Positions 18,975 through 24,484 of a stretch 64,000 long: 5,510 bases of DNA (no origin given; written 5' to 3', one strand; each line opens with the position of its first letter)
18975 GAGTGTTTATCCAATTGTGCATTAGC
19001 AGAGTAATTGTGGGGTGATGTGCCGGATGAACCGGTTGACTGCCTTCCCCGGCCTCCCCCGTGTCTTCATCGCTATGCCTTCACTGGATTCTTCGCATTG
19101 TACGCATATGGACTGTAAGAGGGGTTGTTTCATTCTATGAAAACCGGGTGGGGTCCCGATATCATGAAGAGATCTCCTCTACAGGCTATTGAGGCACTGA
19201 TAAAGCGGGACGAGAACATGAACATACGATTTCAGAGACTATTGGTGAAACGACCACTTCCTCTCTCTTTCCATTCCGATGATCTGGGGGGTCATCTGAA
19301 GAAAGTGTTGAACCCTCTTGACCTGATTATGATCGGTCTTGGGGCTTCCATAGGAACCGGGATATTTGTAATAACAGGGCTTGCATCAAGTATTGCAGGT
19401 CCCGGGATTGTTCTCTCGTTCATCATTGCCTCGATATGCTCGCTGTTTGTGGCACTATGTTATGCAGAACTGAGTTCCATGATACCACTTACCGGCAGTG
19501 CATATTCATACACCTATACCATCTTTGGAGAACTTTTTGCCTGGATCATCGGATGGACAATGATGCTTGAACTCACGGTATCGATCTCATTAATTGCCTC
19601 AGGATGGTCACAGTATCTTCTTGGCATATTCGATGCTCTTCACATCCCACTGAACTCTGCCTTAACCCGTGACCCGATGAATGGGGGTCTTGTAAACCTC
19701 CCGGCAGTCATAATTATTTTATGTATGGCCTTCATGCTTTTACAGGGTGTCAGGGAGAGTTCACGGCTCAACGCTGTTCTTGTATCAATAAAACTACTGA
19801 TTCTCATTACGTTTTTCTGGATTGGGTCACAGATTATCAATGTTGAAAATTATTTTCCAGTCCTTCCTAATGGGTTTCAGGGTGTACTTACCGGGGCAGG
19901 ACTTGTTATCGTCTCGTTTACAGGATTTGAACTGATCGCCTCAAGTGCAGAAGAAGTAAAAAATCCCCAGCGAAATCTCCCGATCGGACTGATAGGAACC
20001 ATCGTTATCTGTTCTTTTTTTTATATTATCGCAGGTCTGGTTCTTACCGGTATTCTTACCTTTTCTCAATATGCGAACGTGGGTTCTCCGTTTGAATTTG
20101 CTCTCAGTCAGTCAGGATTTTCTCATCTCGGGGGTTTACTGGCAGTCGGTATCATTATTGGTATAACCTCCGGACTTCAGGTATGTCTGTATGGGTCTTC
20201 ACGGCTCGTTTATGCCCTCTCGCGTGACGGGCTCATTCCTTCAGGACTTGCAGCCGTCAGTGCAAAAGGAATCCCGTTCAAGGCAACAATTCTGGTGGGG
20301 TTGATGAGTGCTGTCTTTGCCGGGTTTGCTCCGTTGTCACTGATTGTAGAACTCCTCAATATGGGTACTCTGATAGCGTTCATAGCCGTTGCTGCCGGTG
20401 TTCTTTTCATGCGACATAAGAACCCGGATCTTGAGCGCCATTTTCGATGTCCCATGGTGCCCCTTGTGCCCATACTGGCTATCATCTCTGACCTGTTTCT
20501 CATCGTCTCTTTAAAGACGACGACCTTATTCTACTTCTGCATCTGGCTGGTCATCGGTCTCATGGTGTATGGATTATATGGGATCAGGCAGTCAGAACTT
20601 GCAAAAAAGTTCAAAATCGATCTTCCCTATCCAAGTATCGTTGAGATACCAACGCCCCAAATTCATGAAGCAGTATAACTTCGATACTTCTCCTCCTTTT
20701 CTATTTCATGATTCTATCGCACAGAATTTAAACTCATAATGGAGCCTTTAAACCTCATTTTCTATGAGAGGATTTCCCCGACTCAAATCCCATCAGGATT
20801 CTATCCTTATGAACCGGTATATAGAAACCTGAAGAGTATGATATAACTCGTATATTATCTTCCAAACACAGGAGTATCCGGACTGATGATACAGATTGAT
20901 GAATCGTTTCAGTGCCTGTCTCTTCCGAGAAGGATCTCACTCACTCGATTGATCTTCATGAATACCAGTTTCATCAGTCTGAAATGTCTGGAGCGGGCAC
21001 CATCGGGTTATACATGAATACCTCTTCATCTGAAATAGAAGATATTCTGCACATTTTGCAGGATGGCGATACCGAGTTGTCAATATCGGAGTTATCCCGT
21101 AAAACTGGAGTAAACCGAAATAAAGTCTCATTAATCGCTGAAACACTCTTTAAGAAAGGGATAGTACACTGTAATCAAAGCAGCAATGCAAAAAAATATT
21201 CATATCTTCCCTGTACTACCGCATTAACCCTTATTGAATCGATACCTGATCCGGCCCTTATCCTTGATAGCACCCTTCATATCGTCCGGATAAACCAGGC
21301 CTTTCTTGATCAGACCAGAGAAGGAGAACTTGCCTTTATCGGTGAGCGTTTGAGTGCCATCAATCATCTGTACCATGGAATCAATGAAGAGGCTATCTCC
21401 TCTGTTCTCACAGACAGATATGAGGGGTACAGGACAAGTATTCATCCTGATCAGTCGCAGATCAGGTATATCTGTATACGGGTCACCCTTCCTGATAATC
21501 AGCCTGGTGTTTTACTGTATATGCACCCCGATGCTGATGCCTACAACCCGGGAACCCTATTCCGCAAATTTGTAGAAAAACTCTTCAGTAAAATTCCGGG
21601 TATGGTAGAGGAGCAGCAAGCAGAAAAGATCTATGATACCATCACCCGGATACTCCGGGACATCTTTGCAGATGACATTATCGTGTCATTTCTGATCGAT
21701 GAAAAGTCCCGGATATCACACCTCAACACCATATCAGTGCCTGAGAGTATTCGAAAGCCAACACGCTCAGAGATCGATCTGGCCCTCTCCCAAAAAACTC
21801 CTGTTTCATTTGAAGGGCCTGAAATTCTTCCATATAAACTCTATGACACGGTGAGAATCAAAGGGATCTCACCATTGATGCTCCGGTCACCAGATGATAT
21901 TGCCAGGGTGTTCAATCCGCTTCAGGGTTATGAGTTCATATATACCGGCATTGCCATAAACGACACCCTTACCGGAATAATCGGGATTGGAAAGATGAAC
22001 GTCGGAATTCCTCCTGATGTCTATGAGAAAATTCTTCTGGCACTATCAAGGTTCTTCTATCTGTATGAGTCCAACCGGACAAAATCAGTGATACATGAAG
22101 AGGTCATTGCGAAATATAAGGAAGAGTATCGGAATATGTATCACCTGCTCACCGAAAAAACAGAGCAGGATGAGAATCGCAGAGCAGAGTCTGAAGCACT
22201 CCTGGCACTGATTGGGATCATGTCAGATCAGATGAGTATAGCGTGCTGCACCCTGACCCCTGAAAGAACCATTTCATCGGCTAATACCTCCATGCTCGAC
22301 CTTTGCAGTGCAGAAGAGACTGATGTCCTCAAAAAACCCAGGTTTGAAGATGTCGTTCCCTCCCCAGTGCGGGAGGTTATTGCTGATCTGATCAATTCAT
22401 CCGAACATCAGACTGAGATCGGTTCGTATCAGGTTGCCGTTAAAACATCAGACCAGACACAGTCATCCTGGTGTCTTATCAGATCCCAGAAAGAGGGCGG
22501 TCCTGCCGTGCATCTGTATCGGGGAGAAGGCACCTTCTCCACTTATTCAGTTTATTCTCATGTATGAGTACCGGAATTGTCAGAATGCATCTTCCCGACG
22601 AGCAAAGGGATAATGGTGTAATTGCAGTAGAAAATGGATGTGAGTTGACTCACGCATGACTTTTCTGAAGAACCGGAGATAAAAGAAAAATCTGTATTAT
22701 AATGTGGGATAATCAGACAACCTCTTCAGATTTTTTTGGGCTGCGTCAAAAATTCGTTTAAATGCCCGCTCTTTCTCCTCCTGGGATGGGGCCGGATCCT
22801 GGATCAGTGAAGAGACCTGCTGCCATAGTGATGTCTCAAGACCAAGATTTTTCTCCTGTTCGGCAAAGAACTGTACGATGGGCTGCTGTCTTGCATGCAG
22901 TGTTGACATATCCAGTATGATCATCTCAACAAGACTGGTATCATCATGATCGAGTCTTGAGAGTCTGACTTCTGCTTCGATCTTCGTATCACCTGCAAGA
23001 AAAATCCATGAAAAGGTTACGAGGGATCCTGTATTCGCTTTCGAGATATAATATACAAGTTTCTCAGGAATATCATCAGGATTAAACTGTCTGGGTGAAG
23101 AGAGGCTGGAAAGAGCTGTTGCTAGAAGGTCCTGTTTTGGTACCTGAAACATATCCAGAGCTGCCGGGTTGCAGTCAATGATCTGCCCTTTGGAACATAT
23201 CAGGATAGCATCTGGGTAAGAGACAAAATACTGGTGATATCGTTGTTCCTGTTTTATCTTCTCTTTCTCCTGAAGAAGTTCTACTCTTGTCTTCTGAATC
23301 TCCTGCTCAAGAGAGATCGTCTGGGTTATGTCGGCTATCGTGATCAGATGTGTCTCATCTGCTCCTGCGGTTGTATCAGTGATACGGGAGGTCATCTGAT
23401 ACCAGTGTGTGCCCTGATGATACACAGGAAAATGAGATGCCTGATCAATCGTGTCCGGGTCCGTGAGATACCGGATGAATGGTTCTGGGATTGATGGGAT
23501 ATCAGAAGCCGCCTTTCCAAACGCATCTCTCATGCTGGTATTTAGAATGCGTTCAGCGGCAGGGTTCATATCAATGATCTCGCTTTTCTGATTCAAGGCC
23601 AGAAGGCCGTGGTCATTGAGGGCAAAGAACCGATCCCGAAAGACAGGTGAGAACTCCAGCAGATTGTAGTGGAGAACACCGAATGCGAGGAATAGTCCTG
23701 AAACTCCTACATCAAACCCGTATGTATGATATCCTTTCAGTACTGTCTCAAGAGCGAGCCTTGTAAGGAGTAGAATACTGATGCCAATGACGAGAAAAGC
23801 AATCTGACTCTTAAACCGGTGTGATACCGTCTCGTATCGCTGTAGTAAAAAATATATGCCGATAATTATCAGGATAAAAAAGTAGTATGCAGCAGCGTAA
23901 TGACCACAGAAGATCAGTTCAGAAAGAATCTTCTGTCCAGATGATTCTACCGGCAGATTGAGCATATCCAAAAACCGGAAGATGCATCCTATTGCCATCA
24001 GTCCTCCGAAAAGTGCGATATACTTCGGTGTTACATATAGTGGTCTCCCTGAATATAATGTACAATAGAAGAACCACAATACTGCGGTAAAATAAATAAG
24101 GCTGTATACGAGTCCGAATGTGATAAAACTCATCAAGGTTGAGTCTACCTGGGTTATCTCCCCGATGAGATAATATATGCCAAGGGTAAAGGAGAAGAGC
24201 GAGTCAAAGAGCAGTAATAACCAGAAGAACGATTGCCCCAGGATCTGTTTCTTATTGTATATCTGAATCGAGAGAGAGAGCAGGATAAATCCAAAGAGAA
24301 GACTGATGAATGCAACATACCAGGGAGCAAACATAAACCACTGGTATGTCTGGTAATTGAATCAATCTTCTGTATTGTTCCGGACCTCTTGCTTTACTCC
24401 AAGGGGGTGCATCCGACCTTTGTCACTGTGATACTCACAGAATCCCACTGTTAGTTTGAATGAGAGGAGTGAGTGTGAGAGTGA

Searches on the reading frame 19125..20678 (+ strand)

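Call 9: search_protein_families(library=pfam, max_evalue=1, proteins=[window:19125-20678:+])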
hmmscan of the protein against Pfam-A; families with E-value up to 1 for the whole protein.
window:19125-20678:+ (517 aa): 4 families
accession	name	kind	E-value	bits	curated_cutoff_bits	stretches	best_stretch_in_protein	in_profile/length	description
PF13520.12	AA_permease_2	-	1.1e-53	183.1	27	1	62-462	1-403/427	Amino acid permease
PF00324.27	AA_permease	-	8.5e-46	157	24.6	1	67-465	2-422/470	Amino acid permease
PF13906.12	AA_permease_C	-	3.8e-15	56.2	27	1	440-490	1-51/51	C-terminus of AA_permease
PF03845.19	Spore_permease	-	2.3e-11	43.6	23.4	1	195-315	119-238/321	Spore germination protein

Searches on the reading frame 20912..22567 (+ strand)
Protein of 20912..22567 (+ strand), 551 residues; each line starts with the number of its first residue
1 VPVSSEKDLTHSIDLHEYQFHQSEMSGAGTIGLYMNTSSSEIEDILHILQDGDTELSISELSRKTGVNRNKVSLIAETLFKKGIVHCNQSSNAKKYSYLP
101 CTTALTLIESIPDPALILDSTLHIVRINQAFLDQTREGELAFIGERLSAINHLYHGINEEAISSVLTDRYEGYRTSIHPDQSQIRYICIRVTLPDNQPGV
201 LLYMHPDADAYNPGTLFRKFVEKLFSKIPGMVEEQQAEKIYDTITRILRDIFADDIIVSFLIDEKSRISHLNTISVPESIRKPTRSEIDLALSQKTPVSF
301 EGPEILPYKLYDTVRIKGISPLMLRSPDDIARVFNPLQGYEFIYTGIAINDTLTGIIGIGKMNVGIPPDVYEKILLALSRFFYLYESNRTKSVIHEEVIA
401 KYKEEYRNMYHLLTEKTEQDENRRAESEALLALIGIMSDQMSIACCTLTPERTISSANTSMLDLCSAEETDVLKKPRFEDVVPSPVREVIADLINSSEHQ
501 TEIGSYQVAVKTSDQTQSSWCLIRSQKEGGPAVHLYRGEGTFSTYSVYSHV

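Call 9: search_protein_families(library=pfam, max_evalue=1, proteins=[window:20912-22567:+])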
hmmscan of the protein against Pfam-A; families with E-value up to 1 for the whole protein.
window:20912-22567:+ (551 aa): 12 families
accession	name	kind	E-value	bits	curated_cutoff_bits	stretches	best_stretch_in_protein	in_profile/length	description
PF08448.16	PAS_4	-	1.2e-05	25.9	23.1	1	109-149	2-42/110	PAS fold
PF00989.32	PAS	-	4.8e-05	23.8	22.6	2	440-502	9-74/113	PAS fold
PF09339.16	HTH_IclR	-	0.00018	21.6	22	1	44-85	7-48/52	IclR helix-turn-helix domain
PF01978.25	TrmB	-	0.00092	19.5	25.6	1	55-100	22-66/68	Sugar-specific transcriptional regulator TrmB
PF13188.13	PAS_8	-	0.0012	19.1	21.8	1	106-136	5-35/65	PAS domain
PF13412.12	HTH_24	-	0.015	15.3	21.9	1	44-85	7-47/48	Winged helix-turn-helix DNA-binding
PF13426.13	PAS_9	-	0.048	14.4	27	0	112-162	1-49/103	PAS domain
PF08100.18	Dimerisation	-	0.072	13.3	25.6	1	45-100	30-85/93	O-methyltransferase dimerisation domain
PF08279.18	HTH_11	-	0.088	13.1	25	1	43-69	3-29/55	HTH domain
PF05584.17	Sulfolobus_pRN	-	0.12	12.9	20.8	0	43-86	8-49/72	Sulfolobus plasmid regulatory protein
PF13404.12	HTH_AsnC-type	-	0.15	12.3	27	1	45-72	8-34/42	AsnC-type helix-turn-helix domain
PF12802.13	MarR_2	-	0.18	12.4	27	1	44-85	9-50/61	MarR family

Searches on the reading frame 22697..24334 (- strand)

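Call 9: search_protein_families(library=pfam, max_evalue=1, proteins=[window:22697-24334:-])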
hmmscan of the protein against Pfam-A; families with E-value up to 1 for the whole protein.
window:22697-24334:- (545 aa): 6 families
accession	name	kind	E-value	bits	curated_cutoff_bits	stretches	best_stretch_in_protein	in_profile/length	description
PF13426.13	PAS_9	-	7.8e-12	45.8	27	2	374-477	1-102/103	PAS domain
PF13188.13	PAS_8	-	1.4e-11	44.2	21.8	2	364-404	1-39/65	PAS domain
PF16927.11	HisKA_7TM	-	6.8e-08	33.1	28.6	1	12-230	3-224/224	N-terminal 7TM region of histidine kinase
PF08448.16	PAS_4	-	4.4e-06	27.3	23.1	2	243-338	7-107/110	PAS fold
PF00989.32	PAS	-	5.6e-06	26.8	22.6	1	373-463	10-98/113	PAS fold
PF12538.13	FtsK_SpoIIIE_N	-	0.041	14.6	27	1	305-359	6-59/115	DNA transporter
